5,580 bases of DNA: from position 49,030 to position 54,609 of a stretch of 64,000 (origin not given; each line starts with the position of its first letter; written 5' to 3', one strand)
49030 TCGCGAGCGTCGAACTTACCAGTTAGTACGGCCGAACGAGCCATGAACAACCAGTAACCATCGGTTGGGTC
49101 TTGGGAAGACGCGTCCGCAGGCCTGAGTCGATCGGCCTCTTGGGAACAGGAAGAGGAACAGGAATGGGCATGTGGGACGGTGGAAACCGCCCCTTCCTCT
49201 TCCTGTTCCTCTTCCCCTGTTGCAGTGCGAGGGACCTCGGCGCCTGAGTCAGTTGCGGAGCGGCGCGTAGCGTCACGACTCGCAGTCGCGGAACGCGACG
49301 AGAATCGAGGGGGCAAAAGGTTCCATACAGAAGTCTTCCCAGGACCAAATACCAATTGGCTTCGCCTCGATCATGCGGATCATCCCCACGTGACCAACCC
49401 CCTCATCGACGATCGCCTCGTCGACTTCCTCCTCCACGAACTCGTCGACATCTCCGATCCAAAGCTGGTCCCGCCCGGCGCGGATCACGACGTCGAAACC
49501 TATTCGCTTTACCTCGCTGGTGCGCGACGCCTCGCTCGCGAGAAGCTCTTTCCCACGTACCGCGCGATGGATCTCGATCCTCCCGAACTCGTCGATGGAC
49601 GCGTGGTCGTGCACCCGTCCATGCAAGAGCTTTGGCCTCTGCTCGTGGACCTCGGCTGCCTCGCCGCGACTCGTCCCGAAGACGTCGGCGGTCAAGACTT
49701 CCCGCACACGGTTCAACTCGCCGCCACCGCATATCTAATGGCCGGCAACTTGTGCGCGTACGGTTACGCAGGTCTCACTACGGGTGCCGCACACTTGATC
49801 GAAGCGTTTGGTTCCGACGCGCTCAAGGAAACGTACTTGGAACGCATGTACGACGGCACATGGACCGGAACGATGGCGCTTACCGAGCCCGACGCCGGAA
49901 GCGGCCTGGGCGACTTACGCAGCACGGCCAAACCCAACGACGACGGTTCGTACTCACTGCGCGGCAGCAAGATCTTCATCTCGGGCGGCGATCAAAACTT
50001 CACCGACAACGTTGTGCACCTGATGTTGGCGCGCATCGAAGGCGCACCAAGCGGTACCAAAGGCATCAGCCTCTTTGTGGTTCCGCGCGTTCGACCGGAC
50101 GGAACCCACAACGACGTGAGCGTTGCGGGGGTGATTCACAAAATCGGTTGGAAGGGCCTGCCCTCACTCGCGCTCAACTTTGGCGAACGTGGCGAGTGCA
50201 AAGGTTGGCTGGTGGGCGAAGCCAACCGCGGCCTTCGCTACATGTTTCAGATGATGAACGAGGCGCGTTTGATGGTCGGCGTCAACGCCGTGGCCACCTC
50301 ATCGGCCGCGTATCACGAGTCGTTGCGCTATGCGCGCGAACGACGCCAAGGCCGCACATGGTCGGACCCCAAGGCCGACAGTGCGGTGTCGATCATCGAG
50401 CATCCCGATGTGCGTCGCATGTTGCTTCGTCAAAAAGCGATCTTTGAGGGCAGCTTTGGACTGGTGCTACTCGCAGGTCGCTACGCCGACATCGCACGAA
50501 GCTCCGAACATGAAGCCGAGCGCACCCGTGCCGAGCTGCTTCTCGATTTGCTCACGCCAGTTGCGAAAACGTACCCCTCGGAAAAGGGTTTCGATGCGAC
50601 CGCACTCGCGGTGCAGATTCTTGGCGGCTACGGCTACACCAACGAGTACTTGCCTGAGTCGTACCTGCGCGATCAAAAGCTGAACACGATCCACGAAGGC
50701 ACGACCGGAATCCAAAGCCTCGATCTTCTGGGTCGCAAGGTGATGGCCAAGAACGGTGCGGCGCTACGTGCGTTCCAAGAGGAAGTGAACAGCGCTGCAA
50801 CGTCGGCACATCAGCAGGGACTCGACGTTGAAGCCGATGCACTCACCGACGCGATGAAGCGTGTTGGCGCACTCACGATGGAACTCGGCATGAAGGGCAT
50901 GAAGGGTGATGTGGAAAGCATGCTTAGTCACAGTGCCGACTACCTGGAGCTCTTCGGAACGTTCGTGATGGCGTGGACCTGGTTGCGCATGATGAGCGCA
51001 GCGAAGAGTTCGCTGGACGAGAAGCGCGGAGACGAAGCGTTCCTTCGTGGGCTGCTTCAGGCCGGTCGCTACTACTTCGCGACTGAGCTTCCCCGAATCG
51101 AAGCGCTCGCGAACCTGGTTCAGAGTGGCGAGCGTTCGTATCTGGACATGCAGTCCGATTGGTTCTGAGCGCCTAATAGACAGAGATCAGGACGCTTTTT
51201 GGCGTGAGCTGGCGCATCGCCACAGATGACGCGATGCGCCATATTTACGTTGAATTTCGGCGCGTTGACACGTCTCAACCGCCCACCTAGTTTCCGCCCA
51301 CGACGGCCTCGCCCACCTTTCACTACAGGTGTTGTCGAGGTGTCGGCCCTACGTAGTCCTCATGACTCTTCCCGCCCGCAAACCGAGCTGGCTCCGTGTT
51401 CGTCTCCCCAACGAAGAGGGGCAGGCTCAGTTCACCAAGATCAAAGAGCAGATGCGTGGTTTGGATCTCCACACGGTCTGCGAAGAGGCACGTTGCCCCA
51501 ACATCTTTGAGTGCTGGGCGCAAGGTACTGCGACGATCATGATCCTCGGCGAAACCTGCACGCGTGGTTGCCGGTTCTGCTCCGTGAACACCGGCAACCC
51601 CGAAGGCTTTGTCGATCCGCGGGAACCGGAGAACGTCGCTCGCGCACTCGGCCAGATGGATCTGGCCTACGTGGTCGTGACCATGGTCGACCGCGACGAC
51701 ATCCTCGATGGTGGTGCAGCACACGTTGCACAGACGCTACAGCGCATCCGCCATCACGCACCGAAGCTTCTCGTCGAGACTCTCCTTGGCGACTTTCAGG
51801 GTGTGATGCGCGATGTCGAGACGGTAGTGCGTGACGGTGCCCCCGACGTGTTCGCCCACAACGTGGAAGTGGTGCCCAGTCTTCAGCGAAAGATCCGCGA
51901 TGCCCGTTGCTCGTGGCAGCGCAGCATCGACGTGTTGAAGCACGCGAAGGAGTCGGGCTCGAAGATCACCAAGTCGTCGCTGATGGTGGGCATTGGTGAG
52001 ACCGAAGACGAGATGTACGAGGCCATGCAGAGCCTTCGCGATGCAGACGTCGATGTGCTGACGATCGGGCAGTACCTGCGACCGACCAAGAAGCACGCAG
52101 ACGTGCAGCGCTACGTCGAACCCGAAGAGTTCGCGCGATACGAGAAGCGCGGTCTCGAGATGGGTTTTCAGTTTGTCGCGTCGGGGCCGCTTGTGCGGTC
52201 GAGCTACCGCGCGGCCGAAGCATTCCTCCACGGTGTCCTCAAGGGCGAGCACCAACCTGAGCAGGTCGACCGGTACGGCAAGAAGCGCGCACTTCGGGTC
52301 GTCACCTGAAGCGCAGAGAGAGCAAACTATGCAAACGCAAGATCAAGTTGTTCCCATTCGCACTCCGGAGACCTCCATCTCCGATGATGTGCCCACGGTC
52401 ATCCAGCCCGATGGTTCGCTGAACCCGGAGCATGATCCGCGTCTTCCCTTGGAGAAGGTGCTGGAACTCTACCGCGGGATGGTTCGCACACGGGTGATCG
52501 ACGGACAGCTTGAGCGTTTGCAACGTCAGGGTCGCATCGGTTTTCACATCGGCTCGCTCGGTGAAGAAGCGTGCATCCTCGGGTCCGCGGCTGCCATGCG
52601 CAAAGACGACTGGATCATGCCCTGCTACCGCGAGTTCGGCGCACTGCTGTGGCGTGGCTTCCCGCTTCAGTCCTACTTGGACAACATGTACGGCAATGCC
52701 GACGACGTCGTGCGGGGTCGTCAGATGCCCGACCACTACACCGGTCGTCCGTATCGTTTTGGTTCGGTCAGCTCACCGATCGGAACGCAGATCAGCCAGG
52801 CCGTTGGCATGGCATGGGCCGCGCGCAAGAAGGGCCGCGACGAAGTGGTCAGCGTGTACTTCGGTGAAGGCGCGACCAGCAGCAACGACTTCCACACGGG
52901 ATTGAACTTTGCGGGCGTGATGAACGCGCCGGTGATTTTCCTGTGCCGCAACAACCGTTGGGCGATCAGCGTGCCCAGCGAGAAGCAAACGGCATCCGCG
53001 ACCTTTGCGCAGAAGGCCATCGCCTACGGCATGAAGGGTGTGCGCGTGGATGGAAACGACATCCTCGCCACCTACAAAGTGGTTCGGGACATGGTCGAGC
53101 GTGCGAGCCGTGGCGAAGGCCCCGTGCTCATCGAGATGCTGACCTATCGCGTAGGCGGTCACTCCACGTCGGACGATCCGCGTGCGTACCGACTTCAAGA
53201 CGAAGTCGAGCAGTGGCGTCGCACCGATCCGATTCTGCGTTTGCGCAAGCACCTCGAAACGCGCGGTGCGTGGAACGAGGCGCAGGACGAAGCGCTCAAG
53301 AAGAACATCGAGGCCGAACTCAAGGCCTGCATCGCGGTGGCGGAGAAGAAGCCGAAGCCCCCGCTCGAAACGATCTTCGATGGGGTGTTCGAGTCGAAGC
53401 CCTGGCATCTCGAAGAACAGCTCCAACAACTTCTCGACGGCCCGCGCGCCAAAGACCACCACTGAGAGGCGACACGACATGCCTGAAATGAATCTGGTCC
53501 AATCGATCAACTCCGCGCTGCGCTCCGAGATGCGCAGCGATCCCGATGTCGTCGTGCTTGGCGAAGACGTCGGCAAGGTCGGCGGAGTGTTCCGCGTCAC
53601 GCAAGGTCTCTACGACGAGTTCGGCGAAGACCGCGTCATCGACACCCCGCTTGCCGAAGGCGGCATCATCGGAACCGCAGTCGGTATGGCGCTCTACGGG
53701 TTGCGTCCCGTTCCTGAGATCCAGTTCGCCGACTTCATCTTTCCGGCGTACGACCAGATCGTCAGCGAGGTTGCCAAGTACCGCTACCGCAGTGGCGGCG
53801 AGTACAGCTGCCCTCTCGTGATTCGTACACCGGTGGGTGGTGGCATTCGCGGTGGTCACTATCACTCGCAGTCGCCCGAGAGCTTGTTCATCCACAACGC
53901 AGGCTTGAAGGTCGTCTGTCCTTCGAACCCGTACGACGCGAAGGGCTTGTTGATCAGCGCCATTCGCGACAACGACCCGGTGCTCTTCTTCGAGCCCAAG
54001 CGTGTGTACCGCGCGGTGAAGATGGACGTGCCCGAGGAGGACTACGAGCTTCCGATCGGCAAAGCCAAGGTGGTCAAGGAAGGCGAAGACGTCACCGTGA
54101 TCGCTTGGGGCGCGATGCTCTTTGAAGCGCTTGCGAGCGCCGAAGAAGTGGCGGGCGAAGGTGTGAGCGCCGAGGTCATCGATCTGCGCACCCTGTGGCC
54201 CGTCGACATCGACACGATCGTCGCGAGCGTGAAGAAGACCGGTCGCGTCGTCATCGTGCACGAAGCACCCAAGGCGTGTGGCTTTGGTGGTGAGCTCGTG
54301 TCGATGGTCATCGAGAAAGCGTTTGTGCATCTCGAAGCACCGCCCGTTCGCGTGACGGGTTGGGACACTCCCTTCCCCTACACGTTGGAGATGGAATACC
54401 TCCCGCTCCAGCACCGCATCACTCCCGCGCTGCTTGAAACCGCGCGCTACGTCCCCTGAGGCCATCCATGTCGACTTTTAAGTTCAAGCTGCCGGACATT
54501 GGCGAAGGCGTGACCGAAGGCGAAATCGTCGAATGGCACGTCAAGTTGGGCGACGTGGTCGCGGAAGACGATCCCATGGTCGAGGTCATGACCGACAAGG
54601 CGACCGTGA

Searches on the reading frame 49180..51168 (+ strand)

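Call 60: search_protein_families(library=pfam, proteins=[window:49180-51168:+], max_evalue=0.001)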
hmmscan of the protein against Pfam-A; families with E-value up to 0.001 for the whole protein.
window:49180-51168:+ (662 aa): 4 families
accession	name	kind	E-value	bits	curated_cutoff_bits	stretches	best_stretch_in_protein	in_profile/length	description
PF12806.12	Acyl-CoA_dh_C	-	1e-30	106.8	30.3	1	534-658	3-124/124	Acetyl-CoA dehydrogenase C-terminal like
PF00441.29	Acyl-CoA_dh_1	-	4.3e-19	69.6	22.4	1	349-514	1-143/150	Acyl-CoA dehydrogenase, C-terminal domain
PF02770.24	Acyl-CoA_dh_M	-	1.4e-12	48.1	33.3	1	232-334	2-94/97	Acyl-CoA dehydrogenase, middle domain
PF02771.21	Acyl-CoA_dh_N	-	2.7e-09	37.8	22.9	1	114-226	10-112/113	Acyl-CoA dehydrogenase, N-terminal domain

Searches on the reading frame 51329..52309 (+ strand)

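Call 60: search_protein_families(library=pfam, proteins=[window:51329-52309:+], max_evalue=0.001)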
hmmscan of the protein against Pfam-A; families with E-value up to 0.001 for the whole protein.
window:51329-52309:+ (326 aa): 2 families
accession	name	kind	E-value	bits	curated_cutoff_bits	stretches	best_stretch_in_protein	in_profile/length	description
PF04055.27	Radical_SAM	-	1.2e-17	65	29.5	1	71-235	1-165/166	Radical SAM superfamily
PF16881.10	LIAS_N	-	1.1e-10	42.3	27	1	17-56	60-96/96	N-terminal domain of lipoyl synthase of Radical_SAM family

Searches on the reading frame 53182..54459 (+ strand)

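Call 60: search_protein_families(library=pfam, proteins=[window:53182-54459:+], max_evalue=0.001)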
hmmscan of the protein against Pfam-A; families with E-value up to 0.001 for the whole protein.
window:53182-54459:+ (425 aa): 2 families
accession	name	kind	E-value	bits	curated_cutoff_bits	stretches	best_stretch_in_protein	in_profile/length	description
PF02779.29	Transket_pyr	-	5.1e-44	150.4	27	1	103-277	3-173/174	Transketolase, pyrimidine binding domain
PF02780.25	Transketolase_C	-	1e-39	135.7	25.9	1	293-412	1-123/124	Transketolase, C-terminal domain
